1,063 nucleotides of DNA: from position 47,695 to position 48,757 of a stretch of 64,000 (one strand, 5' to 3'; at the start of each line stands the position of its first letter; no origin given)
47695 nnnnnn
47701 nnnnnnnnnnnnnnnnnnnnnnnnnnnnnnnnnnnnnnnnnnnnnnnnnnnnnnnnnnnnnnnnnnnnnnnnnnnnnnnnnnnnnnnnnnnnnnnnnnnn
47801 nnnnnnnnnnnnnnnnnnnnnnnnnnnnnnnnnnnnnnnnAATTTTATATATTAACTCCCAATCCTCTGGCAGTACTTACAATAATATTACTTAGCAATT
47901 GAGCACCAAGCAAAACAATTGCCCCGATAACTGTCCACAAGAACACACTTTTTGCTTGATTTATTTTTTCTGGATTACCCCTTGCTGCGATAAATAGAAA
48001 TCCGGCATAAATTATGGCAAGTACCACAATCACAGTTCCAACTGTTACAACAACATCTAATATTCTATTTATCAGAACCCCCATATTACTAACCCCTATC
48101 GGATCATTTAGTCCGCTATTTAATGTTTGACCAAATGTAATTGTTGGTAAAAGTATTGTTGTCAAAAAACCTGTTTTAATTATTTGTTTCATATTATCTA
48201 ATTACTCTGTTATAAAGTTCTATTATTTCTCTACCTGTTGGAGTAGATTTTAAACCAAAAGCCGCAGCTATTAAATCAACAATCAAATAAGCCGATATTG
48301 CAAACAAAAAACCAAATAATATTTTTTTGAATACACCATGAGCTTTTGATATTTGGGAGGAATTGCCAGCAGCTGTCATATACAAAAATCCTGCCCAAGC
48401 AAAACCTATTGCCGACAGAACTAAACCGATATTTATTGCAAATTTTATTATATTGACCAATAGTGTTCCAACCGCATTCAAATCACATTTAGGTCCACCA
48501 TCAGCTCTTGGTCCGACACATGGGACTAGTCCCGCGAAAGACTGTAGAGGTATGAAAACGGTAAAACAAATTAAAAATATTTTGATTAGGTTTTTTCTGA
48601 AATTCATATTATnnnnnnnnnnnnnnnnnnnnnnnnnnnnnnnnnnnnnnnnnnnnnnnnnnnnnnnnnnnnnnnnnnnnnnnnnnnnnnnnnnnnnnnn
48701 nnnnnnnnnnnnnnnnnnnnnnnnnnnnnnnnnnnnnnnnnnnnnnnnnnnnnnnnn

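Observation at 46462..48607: Six tandem paralogous genes for small two-helix pilin-like (TrbC/VirB2-like) membrane proteins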

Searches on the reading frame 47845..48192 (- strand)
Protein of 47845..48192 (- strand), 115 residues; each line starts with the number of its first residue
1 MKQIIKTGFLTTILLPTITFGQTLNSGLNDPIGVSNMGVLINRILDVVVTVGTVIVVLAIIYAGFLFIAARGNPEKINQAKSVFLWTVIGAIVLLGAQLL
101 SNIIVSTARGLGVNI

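Call 3: search_protein_families(library=pfam, proteins=[window:47845-48192:-], max_evalue=1)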
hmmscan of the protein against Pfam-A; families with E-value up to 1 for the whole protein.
window:47845-48192:- (115 aa): 10 families
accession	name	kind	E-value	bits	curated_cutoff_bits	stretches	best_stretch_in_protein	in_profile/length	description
PF18895.5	T4SS_pilin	-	1.4e-09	38.3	26.6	1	36-104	4-71/71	Type IV secretion system pilin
PF04956.18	TrbC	-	3.1e-05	24.5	27.9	1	11-99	20-93/98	TrbC/VIRB2 pilin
PF04290.18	DctQ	-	0.0059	16.9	28.3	1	36-109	56-128/132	Tripartite ATP-independent periplasmic transporters, DctQ component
PF01554.23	MatE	-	0.008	16.3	24.9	1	35-109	66-140/161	MatE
PF03631.20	Virul_fac_BrkB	-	0.022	14.8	33.7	1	7-108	124-218/259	Virulence factor BrkB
PF04515.18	Choline_transpo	-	0.033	13.9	26.9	1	39-106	245-308/326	Plasma-membrane choline transporter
PF13664.11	DUF4149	-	0.042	14.5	24.6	1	36-97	29-84/102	Domain of unknown function (DUF4149)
PF05767.17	Pox_A14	-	0.074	13.7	27.7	1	40-101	6-66/93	Poxvirus virion envelope protein A14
PF18949.5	DUF5693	-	0.085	11.8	29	1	31-76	470-505/609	Family of unknown function (DUF5693)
PF17628.7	IncD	-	0.24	11.7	27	1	47-105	38-92/141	Inclusion membrane protein D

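Call 4: search_protein_families(library=ncbifam, proteins=[window:47845-48192:-], max_evalue=1)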
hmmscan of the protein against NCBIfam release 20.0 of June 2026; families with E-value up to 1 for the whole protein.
window:47845-48192:- (115 aa): 5 families
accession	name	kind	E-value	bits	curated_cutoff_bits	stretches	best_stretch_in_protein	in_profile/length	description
NF045849.1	ICE_MMCAP2_0565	equivalog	3.7e-07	29.7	40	1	39-107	11-79/80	Mbov_0395 family pilin-like conjugal transfer protein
NF047588.1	GlcsyltransPgfSStrep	equivalog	0.012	14.9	500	1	41-103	222-281/308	glycosyltransferase PgfS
TIGR03745.1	conj_TIGR03745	hypoth_equivalog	0.015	15.1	52.5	1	33-104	29-95/105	TIGR03745 family integrating conjugative element membrane protein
NF037953.1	frad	subfamily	0.094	11.6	400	1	48-93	59-104/304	septal junction protein FraD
TIGR02866.1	CoxB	equivalog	0.19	11.2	147.7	1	47-96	18-70/202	cytochrome c oxidase subunit II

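Call 67: search_protein_families(library=phrogs, proteins=[window:47845-48192:-], max_evalue=0.1)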
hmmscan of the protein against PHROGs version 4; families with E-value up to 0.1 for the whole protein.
window:47845-48192:- (115 aa): 0 families

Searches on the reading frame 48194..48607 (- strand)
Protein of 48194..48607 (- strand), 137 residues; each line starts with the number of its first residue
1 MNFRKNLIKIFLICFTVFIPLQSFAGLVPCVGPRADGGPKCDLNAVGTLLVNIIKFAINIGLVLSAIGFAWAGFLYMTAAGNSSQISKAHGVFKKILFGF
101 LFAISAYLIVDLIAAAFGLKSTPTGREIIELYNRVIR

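Call 3: search_protein_families(library=pfam, proteins=[window:48194-48607:-], max_evalue=1)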
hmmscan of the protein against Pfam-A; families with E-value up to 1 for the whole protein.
window:48194-48607:- (137 aa): 2 families
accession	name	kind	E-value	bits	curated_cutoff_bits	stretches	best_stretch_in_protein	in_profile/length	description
PF18895.5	T4SS_pilin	-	0.00029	21.3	26.6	1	45-113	4-71/71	Type IV secretion system pilin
PF04956.18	TrbC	-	0.022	15.4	27.9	1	4-112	9-97/98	TrbC/VIRB2 pilin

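Call 4: search_protein_families(library=ncbifam, proteins=[window:48194-48607:-], max_evalue=1)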
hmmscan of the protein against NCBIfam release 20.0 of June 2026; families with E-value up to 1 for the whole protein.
window:48194-48607:- (137 aa): 1 family
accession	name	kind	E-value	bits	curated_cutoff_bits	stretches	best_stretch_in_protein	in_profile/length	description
TIGR01404.2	FlhB_rel_III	equivalog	0.2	11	358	1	2-77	135-207/341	type III secretion system export apparatus subunit SctU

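Call 67: search_protein_families(library=phrogs, proteins=[window:48194-48607:-], max_evalue=0.1)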
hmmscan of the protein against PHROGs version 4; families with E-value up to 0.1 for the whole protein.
window:48194-48607:- (137 aa): 0 families
